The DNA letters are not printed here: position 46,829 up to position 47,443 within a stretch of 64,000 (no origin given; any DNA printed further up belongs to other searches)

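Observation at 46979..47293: Half-size TBP: a single TBP repeat encoded as a stand-alone 104-aa protein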

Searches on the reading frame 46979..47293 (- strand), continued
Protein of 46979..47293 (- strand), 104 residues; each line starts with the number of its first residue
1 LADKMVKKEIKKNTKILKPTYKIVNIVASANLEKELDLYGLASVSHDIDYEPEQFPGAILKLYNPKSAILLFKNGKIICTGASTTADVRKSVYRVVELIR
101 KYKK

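Call 93: find_homologous_proteins(query=P0350, max_evalue=1e-10)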
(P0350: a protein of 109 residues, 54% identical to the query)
Query P0350 (109 aa): 1354 proteins with E <= 1e-10 among 1388 candidates; the best 120 are listed.
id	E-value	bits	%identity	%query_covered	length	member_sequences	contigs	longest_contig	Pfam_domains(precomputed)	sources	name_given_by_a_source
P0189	1.2e-74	264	74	83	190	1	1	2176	PF00352.28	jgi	jgi:transcription initiation factor TFIID TATA-box-binding protein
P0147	1.1e-73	261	69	91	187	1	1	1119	PF00352.28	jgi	jgi:transcription initiation factor TFIID TATA-box-binding protein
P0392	7.4e-65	233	68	83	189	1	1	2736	PF00352.28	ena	-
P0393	7.5e-65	233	68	83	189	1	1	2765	PF00352.28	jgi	-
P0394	2.0e-64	231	62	91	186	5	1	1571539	PF00352.28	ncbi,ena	-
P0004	3.3e-64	231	75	72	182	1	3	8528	PF00352.28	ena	-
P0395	6.5e-64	230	71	79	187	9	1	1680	PF00352.28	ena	-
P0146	7.4e-64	229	58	94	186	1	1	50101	PF00352.28,PF11858.15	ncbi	-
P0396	1.6e-63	228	76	69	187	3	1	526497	PF00352.28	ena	-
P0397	1.8e-63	228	73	72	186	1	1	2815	PF00352.28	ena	-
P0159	1.8e-63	228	71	76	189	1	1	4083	PF00352.28,PF11858.15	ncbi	ncbi:MAG: TATA-box-binding protein [Candidatus Anstonellaceae archaeon]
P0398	1.8e-63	228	73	72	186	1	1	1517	PF00352.28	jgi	-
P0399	3.0e-63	227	68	74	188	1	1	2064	PF00352.28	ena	-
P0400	5.1e-63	227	72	75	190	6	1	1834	PF00352.28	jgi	-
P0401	5.6e-63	227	71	75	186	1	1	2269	PF00352.28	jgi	jgi:transcription initiation factor TFIID TATA-box-binding protein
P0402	6.2e-63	226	64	74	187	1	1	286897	PF00352.28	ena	-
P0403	6.3e-63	226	64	74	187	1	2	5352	PF00352.28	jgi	-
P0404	6.6e-63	226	64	74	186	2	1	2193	PF00352.28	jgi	-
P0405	8.2e-63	226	71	72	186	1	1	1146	PF00352.28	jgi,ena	-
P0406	1.0e-62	226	72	75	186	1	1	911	PF00352.28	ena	-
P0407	1.1e-62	226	72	75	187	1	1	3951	PF00352.28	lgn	-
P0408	1.4e-62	225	69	83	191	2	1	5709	PF00352.28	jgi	jgi:transcription initiation factor TFIID TATA-box-binding protein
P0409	2.1e-62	225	71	75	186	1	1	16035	PF00352.28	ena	-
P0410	2.5e-62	225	65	84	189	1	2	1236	PF00352.28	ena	-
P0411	3.1e-62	224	67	74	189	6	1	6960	PF00352.28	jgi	-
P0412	3.8e-62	224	70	75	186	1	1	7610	PF00352.28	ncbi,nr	ncbi:TATA-box-binding protein [Candidatus Micrarchaeota archaeon]|nr:TATA-box-binding protein [Candi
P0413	3.9e-62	224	64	78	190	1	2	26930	PF00352.28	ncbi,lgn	-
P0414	5.3e-62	223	61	91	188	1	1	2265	PF00352.28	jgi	jgi:transcription initiation factor TFIID TATA-box-binding protein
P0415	5.4e-62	223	66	73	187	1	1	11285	PF00352.28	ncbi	-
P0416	5.7e-62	223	64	74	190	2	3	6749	PF00352.28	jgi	-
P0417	8.0e-62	223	71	75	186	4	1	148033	PF00352.28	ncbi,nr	ncbi:MAG: TATA-box-binding protein [Candidatus ainarchaeum sp.]|nr:TATA-box-binding protein [Candida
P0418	1.1e-61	222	71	75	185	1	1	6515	PF00352.28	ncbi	-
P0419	1.7e-61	222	63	79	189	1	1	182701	PF00352.28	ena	-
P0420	2.2e-61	222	62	91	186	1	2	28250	PF00352.28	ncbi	-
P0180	2.3e-61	221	66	80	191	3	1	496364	PF00352.28,PF11858.15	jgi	-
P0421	3.1e-61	221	71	75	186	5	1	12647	PF00352.28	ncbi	-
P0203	4.5e-61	220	66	79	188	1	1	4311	PF00352.28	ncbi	-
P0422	4.9e-61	220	71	70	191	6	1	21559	PF00352.28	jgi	-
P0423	6.2e-61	220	62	91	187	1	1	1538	PF00352.28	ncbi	-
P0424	9.1e-61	220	62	91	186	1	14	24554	PF00352.28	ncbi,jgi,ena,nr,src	ncbi:TATA-box-binding protein [Candidatus Micrarchaeota archaeon]|nr:TATA-box-binding protein [Candi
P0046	9.2e-61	219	74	70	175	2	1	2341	PF00352.28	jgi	jgi:transcription initiation factor TFIID TATA-box-binding protein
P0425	1.2e-60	219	71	75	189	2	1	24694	PF00352.28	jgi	jgi:transcription initiation factor TFIID TATA-box-binding protein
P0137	1.2e-60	219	59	91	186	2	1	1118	PF00352.28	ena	-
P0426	1.6e-60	219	69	73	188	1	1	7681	PF00352.28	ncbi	-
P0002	1.7e-60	219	59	94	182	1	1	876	PF00352.28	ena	-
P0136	1.9e-60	218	59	98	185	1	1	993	PF00352.28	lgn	-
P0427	2.0e-60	218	71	72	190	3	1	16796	PF00352.28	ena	-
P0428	2.3e-60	218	73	71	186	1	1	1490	PF00352.28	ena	-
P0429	2.4e-60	218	63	79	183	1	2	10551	PF00352.28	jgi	-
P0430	2.5e-60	218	67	80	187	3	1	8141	PF00352.28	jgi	jgi:transcription initiation factor TFIID TATA-box-binding protein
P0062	2.9e-60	218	74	70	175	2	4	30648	PF00352.28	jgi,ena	-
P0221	4.3e-60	217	70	75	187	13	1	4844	PF00352.28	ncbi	-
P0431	4.6e-60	217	72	75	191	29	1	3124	PF00352.28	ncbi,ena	-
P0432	4.7e-60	217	68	74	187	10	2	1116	PF00352.28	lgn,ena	-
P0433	4.8e-60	217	73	71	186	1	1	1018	PF00352.28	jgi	-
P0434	4.8e-60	217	73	71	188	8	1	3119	PF00352.28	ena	-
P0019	4.8e-60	217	68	72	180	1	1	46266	PF00352.28,PF11858.15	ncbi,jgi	-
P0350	5.6e-60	217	100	100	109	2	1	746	PF00352.28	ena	-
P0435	6.5e-60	217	61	91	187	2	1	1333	PF00352.28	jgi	-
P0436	6.6e-60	217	77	61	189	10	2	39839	PF00352.28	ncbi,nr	ncbi:MAG: TATA-box-binding protein [Candidatus Micrarchaeota archaeon]|nr:TATA-box-binding protein [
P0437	6.8e-60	217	65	79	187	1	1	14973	PF00352.28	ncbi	-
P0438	9.4e-60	216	70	74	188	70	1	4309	PF00352.28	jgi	-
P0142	1.0e-59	216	58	98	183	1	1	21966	PF00352.28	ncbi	-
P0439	1.1e-59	216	70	70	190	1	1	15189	PF00352.28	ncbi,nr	ncbi:TATA-box-binding protein [Candidatus Micrarchaeota archaeon]|nr:TATA-box-binding protein [Candi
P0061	1.4e-59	216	62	91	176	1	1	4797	PF00352.28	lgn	-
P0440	2.4e-59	215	67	75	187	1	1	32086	PF00352.28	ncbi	ncbi:MAG: TATA-box-binding protein [Candidatus Micrarchaeota archaeon]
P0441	2.4e-59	215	70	75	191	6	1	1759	PF00352.28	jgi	jgi:transcription initiation factor TFIID TATA-box-binding protein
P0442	2.5e-59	215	68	75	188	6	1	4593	PF00352.28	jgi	-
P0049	2.5e-59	215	59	94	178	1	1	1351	PF00352.28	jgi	jgi:transcription initiation factor TFIID TATA-box-binding protein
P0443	2.5e-59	215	68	75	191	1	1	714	PF00352.28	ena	-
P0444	3.2e-59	215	60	92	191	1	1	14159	PF00352.28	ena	-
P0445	3.8e-59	214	62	91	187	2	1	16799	PF00352.28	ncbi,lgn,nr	ncbi:TATA-box-binding protein [Candidatus Micrarchaeota archaeon]|nr:TATA-box-binding protein [Candi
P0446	3.8e-59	214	62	92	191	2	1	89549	PF00352.28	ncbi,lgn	-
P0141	3.9e-59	214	72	70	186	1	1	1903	PF00352.28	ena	-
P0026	4.3e-59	214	65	72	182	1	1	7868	PF00352.28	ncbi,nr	ncbi:MAG: TATA-box-binding protein [Candidatus ainarchaeum sp.]|nr:TATA-box-binding protein [Candida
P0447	5.9e-59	214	61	73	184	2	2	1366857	PF00352.28,PF11858.15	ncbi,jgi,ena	-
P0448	6.5e-59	214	65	73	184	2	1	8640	PF00352.28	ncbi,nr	ncbi:TATA-box-binding protein [Candidatus Micrarchaeota archaeon]|nr:TATA-box-binding protein [Candi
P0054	7.0e-59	213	71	75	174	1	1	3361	PF00352.28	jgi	jgi:transcription initiation factor TFIID TATA-box-binding protein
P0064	1.2e-58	213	67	79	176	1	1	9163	PF00352.28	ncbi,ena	-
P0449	1.2e-58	213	62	92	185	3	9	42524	PF00352.28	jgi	-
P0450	1.2e-58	213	61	92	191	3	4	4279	PF00352.28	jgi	jgi:transcription initiation factor TFIID TATA-box-binding protein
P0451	1.6e-58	212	66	72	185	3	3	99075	PF00352.28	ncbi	ncbi:MAG: hypothetical protein QW590_00560 [Candidatus Bilamarchaeaceae archaeon]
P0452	1.8e-58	212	59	83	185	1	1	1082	PF00352.28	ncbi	-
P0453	1.9e-58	212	65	72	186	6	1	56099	PF00352.28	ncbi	-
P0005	2.1e-58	212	62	74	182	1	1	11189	PF00352.28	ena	-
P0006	2.1e-58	212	62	74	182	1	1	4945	PF00352.28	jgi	-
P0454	2.1e-58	212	61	92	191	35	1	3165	PF00352.28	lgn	-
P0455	2.9e-58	212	66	75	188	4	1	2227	PF00352.28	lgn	-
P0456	3.3e-58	211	62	74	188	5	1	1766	PF00352.28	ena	-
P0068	5.0e-58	211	68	75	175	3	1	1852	PF00352.28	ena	-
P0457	5.2e-58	211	68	75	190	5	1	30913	PF00352.28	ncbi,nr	ncbi:TATA-box-binding protein [Candidatus Micrarchaeota archaeon]|nr:TATA-box-binding protein [Candi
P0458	6.5e-58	210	59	92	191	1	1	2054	PF00352.28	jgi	jgi:transcription initiation factor TFIID TATA-box-binding protein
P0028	7.9e-58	210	66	73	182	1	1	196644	PF00352.28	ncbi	-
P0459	9.6e-58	210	65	76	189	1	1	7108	PF00352.28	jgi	jgi:transcription initiation factor TFIID TATA-box-binding protein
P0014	1.2e-57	210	58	83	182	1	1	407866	PF00352.28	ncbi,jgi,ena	ncbi:MAG: TATA-box-binding protein [Candidatus Micrarchaeia archaeon]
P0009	1.6e-57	209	59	74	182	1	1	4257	PF00352.28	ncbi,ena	ncbi:MAG: TATA-box-binding protein [Candidatus Micrarchaeia archaeon]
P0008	1.6e-57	209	59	74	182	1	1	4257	PF00352.28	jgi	-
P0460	1.7e-57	209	59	92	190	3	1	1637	PF00352.28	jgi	-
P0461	1.9e-57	209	70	76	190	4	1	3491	PF00352.28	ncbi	-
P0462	2.3e-57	209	63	76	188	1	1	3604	PF00352.28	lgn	-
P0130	2.8e-57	208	71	69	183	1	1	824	PF00352.28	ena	-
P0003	4.1e-57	208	72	69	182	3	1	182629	PF00352.28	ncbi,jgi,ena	-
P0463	4.2e-57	208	70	75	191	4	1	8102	PF00352.28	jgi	-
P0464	4.3e-57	208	64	73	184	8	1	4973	PF00352.28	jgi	jgi:transcription initiation factor TFIID TATA-box-binding protein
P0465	4.9e-57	208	61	91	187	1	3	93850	PF00352.28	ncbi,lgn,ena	ncbi:MAG: TATA-box-binding protein [Candidatus Micrarchaeota archaeon]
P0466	5.3e-57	207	65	75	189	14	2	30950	PF00352.28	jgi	-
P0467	6.0e-57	207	64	73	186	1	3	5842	PF00352.28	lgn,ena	-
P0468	6.6e-57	207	71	75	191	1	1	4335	PF00352.28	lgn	-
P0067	1.0e-56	207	68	75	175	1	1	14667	PF00352.28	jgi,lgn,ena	-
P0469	1.2e-56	206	67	74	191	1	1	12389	PF00352.28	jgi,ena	-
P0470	1.6e-56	206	65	74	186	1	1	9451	PF00352.28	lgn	-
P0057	1.9e-56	206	74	66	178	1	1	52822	PF00352.28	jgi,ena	-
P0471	3.5e-56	205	63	75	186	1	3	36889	PF00352.28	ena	-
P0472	4.0e-56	205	63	75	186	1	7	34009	PF00352.28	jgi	jgi:transcription initiation factor TFIID TATA-box-binding protein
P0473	4.6e-56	204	63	75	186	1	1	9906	PF00352.28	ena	-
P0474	4.9e-56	204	65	75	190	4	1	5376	PF00352.28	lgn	-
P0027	4.9e-56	204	71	71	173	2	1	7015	PF00352.28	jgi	jgi:transcription initiation factor TFIID TATA-box-binding protein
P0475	5.2e-56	204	63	75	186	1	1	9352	PF00352.28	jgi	-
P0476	8.2e-56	204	62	74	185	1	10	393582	PF00352.28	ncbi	ncbi:MAG: hypothetical protein QXF35_01425 [Candidatus Bilamarchaeaceae archaeon]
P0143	1.9e-55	202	65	72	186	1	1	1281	PF00352.28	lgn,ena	-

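Call 99: find_encoding_contigs(protein=P0188, flank=3000, max_places=1)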
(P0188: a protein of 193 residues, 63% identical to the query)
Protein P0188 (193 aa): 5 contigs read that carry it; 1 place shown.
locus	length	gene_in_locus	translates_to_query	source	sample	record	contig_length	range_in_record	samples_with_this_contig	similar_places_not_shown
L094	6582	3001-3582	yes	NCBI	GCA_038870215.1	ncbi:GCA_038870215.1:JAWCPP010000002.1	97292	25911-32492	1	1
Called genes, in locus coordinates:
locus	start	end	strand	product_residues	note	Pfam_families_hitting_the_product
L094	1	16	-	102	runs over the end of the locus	-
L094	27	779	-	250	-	PF00398:RrnaAD, PF05175:MTS (weak)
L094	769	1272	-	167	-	-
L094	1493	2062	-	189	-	PF04919:DUF655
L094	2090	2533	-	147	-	PF03874:RNA_pol_Rpb4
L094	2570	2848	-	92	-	PF01157:Ribosomal_L21e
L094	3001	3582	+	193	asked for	PF00352:TBP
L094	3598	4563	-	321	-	PF01207:Dus, PF01180:DHO_dh (faint)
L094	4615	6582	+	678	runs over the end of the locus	PF13948:DUF4215 (faint)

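Call 100: find_encoding_contigs(protein=P0063, flank=3000, max_places=1)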
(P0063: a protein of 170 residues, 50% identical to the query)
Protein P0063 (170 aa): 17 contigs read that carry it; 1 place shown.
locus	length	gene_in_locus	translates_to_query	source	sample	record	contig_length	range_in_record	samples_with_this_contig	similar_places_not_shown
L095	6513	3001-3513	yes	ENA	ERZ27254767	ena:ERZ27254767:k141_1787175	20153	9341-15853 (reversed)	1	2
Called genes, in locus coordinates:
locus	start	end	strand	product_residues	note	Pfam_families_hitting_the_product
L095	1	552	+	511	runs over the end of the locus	PF02885:Glycos_trans_3N, PF00591:Glycos_transf_3, PF07831:PYNP_C (faint)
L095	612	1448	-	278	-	PF00398:RrnaAD, PF08241:Methyltransf_11 (weak), PF13649:Methyltransf_25 (weak)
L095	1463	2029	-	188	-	PF04919:DUF655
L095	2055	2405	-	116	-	PF03874:RNA_pol_Rpb4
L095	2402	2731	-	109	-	PF01157:Ribosomal_L21e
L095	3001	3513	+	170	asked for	PF00352:TBP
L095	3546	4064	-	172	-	PF05148:Methyltransf_8, PF08241:Methyltransf_11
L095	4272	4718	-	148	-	PF08241:Methyltransf_11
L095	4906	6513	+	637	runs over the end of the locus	PF02516:STT3, PF22627:AglB_core-like (weak)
